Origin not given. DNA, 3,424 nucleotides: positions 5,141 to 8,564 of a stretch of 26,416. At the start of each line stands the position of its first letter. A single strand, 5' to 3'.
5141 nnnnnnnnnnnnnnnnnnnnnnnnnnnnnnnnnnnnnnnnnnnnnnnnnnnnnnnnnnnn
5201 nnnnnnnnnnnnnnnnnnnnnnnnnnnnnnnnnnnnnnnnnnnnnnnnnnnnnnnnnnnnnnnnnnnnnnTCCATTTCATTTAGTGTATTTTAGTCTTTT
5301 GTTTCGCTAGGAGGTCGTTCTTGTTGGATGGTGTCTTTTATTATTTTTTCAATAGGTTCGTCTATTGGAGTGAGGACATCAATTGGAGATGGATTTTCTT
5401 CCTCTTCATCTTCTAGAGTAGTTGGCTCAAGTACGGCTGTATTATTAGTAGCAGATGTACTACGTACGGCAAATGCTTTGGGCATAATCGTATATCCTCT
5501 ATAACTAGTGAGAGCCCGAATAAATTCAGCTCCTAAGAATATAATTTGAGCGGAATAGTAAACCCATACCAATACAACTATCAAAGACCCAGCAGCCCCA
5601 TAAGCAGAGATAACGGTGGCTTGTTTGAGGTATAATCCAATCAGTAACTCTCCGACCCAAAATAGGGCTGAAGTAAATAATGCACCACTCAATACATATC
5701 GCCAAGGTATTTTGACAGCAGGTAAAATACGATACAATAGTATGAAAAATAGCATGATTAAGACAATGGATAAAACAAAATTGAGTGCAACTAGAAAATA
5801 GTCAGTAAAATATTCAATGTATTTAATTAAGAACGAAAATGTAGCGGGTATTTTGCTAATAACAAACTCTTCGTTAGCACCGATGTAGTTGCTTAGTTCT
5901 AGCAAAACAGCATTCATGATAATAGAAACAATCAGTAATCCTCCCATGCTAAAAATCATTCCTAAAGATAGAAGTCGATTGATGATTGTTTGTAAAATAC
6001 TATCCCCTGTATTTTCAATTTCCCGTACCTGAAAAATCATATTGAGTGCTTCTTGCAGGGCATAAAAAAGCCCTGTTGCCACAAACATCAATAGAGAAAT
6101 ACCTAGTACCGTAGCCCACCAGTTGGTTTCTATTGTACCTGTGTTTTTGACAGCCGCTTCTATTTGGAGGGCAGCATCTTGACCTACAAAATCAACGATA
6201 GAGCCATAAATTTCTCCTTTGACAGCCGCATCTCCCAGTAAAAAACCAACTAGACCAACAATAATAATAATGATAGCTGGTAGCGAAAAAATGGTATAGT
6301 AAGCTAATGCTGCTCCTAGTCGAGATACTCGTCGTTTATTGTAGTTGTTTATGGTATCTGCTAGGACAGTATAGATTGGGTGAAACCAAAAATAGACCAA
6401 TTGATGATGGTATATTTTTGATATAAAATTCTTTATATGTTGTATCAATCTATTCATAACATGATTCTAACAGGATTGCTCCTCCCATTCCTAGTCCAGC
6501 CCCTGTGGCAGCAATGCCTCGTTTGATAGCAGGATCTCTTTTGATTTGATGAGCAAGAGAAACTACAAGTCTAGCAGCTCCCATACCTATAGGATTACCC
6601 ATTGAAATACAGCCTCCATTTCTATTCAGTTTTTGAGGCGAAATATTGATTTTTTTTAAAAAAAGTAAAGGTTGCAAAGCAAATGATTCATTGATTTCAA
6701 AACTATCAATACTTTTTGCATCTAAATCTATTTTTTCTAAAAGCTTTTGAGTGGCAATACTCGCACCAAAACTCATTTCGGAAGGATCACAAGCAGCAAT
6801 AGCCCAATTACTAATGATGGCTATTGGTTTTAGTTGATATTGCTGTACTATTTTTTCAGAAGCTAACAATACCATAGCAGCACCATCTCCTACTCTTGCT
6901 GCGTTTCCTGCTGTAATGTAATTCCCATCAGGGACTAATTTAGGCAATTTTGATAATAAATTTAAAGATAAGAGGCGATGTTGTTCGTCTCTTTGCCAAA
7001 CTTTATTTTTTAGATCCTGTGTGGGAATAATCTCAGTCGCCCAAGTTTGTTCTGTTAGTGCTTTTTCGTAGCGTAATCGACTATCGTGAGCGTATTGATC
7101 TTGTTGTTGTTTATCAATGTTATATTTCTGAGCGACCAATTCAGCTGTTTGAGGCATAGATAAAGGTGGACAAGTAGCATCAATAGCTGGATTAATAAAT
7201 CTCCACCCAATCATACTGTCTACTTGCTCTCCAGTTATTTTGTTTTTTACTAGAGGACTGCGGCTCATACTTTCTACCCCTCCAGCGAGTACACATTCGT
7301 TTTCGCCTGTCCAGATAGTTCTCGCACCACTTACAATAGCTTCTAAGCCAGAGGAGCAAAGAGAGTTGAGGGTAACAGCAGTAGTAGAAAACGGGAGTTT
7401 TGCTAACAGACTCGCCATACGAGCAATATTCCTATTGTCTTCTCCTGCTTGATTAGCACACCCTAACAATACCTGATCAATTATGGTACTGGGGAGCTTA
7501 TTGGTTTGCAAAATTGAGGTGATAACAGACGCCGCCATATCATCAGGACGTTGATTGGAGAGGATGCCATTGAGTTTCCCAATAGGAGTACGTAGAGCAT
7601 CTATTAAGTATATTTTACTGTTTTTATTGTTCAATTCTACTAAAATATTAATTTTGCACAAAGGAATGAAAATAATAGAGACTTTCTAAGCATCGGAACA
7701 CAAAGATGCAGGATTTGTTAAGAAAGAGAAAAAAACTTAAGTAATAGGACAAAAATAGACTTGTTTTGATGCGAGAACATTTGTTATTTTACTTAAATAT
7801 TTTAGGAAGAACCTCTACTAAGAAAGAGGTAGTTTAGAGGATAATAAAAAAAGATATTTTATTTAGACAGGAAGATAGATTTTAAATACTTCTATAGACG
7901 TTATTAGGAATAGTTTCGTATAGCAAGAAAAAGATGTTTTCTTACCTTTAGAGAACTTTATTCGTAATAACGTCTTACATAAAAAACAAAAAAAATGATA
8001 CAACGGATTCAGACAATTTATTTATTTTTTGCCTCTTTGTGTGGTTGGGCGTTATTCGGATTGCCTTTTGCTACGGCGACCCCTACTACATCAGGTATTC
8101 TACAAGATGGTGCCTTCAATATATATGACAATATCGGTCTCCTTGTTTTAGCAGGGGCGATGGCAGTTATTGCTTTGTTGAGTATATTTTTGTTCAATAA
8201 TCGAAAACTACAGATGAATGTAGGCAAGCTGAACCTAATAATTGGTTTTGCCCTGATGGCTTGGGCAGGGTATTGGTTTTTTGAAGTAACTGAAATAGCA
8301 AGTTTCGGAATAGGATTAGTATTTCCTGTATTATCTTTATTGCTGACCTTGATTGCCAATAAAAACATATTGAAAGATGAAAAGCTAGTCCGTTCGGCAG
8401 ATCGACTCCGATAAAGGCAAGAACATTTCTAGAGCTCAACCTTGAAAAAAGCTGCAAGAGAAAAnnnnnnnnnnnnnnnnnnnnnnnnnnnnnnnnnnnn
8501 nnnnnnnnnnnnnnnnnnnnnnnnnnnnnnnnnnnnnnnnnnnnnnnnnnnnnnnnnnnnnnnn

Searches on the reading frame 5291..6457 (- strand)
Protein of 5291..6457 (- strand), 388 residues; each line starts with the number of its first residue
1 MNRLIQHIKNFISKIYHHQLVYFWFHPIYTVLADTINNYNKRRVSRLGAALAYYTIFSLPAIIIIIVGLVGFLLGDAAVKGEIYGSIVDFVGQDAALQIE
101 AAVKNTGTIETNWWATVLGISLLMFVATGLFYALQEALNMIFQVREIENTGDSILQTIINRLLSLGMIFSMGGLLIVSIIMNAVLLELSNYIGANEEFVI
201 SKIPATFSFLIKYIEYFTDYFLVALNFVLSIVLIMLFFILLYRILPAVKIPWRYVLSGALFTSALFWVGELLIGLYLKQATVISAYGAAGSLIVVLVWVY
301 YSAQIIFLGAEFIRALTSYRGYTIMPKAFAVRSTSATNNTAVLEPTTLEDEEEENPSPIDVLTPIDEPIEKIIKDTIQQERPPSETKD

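Call 3: search_protein_families(library=pfam, proteins=[window:5291-6457:-], max_evalue=0.01)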
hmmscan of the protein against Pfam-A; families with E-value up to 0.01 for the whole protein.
window:5291-6457:- (388 aa): 1 family
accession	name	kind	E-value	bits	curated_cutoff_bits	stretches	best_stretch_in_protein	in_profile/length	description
PF03631.20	Virul_fac_BrkB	-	8.3e-43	147.3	33.7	1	41-318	2-257/259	Virulence factor BrkB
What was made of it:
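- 5291..6457 (-): YihY/BrkB-family inner-membrane protein. This is the most widely conserved neighbour of the caspase gene. Pfam Virul_fac_BrkB, 8e-43 (call 3).
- Checked: YihY/BrkB (5291-6457) and a thiolase (6450-7661) lie upstream (call 3).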

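Call 4: search_protein_families(library=ncbifam, proteins=[window:5291-6457:-], max_evalue=0.01)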
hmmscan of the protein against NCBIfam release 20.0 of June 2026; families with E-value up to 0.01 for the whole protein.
window:5291-6457:- (388 aa): 4 families
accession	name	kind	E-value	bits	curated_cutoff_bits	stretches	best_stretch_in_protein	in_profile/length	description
TIGR00765.1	yihY_not_rbn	subfamily_domain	1.4e-17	64.4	73.15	1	36-317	7-257/259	YihY family inner membrane protein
NF002457.0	PRK01637.1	equivalog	1.1e-16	60.8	307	2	228-322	185-280/295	virulence factor BrkB family protein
NF003256.0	PRK04214.1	equivalog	4e-14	52.4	500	2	221-323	177-280/412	ribonuclease BN/unknown domain fusion protein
TIGR00766.1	TIGR00766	equivalog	3.5e-06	26.5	213.65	1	36-312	7-256/263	inner membrane protein YhjD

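Call 44: search_protein_families(library=padloc, proteins=[window:5291-6457:-], max_evalue=0.001)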
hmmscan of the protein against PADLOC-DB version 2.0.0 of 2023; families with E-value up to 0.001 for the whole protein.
window:5291-6457:- (388 aa): 0 families

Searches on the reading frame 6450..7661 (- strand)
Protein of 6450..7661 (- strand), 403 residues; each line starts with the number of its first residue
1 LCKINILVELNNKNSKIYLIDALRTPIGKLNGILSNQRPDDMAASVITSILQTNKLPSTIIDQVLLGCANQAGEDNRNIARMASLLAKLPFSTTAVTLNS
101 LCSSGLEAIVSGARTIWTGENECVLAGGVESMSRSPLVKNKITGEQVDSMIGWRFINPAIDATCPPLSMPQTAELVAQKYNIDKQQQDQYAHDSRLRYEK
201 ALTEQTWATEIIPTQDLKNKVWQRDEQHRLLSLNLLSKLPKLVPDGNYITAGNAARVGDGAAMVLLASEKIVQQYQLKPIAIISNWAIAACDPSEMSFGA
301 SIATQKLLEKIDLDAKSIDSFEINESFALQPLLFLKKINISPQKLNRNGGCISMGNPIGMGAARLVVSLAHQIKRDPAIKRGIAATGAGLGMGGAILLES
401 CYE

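Call 3: search_protein_families(library=pfam, proteins=[window:6450-7661:-], max_evalue=0.01)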
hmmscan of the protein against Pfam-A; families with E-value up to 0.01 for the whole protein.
window:6450-7661:- (403 aa): 3 families
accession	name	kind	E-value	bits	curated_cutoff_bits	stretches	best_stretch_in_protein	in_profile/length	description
PF00108.29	Thiolase_N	-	1.3e-53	182.5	26.4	1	18-269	2-259/260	Thiolase, N-terminal domain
PF02803.24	Thiolase_C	-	7.6e-31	106.7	27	1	277-399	1-122/123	Thiolase, C-terminal domain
PF00109.32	ketoacyl-synt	-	1.6e-06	28.3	20.8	1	91-133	163-205/252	Beta-ketoacyl synthase, N-terminal domain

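Call 4: search_protein_families(library=ncbifam, proteins=[window:6450-7661:-], max_evalue=0.01)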
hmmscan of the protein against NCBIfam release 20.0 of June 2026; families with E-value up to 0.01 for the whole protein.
window:6450-7661:- (403 aa): 45 families (the best 25 are shown)
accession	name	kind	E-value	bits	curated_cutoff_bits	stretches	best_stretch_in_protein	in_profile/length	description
NF006551.0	PRK09050.1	subfamily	1.4e-106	356.9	605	1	16-399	3-399/401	3-oxoadipyl-CoA thiolase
TIGR01930.1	AcCoA-C-Actrans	subfamily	2.1e-104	349.5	240.55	1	20-399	2-385/385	acetyl-CoA C-acyltransferase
TIGR02430.1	pcaF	equivalog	3.9e-104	348.9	597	1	16-399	2-398/400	3-oxoadipyl-CoA thiolase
NF006001.0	PRK08131.1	equivalog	4.2e-91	305.8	622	1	17-401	4-400/401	3-oxoadipyl-CoA thiolase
NF006553.0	PRK09052.1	equivalog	4.2e-75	253.2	567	1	14-400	5-398/399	acetyl-CoA C-acyltransferase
NF006510.0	PRK08947.1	equivalog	5.7e-72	242.8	519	1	16-399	3-385/387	acetyl-CoA C-acyltransferase FadA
NF004853.0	PRK06205.1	subfamily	1.8e-71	241.3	551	1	16-399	3-401/404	acetyl-CoA C-acetyltransferase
NF006030.0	PRK08170.1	equivalog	1.8e-71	241.1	593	2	167-400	182-432/434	acetyl-CoA C-acetyltransferase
NF006552.0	PRK09051.1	subfamily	5.2e-71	240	565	1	14-399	3-393/395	beta-ketothiolase BktB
NF005077.0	PRK06504.1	subfamily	8.8e-71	239.1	590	1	16-398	3-387/390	acetyl-CoA C-acetyltransferase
NF005033.0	PRK06445.1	equivalog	2.2e-70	237.8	511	1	33-400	27-394/395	acetyl-CoA C-acetyltransferase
NF005865.0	PRK07801.1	equivalog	3e-70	237.4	591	1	16-376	3-358/382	acetyl-CoA C-acetyltransferase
NF005805.0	PRK07661.1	equivalog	2.2e-68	231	633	1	20-399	7-389/391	acetyl-CoA C-acetyltransferase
NF006090.0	PRK08242.1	equivalog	9.9e-68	229.1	514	2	16-230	3-210/402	acetyl-CoA C-acetyltransferase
TIGR02445.1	fadA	equivalog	1.9e-66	224.6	591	1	18-399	3-383/385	acetyl-CoA C-acyltransferase FadA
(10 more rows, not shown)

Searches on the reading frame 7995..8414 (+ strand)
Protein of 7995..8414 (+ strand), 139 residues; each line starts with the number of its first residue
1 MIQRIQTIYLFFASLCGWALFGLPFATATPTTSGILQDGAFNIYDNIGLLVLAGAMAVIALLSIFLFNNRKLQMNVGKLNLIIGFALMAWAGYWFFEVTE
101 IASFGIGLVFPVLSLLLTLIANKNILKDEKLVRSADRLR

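Call 43: search_protein_families(library=pfam, proteins=[window:7995-8414:+], max_evalue=0.001)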
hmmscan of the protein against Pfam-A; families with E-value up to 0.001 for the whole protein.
window:7995-8414:+ (139 aa): 2 families
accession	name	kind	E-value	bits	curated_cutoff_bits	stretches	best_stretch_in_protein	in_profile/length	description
PF14126.11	DUF4293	-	6.7e-34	117.8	27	1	2-138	1-153/153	Domain of unknown function (DUF4293)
PF18949.5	DUF5693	-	0.00097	18.2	29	1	48-130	317-397/609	Family of unknown function (DUF5693)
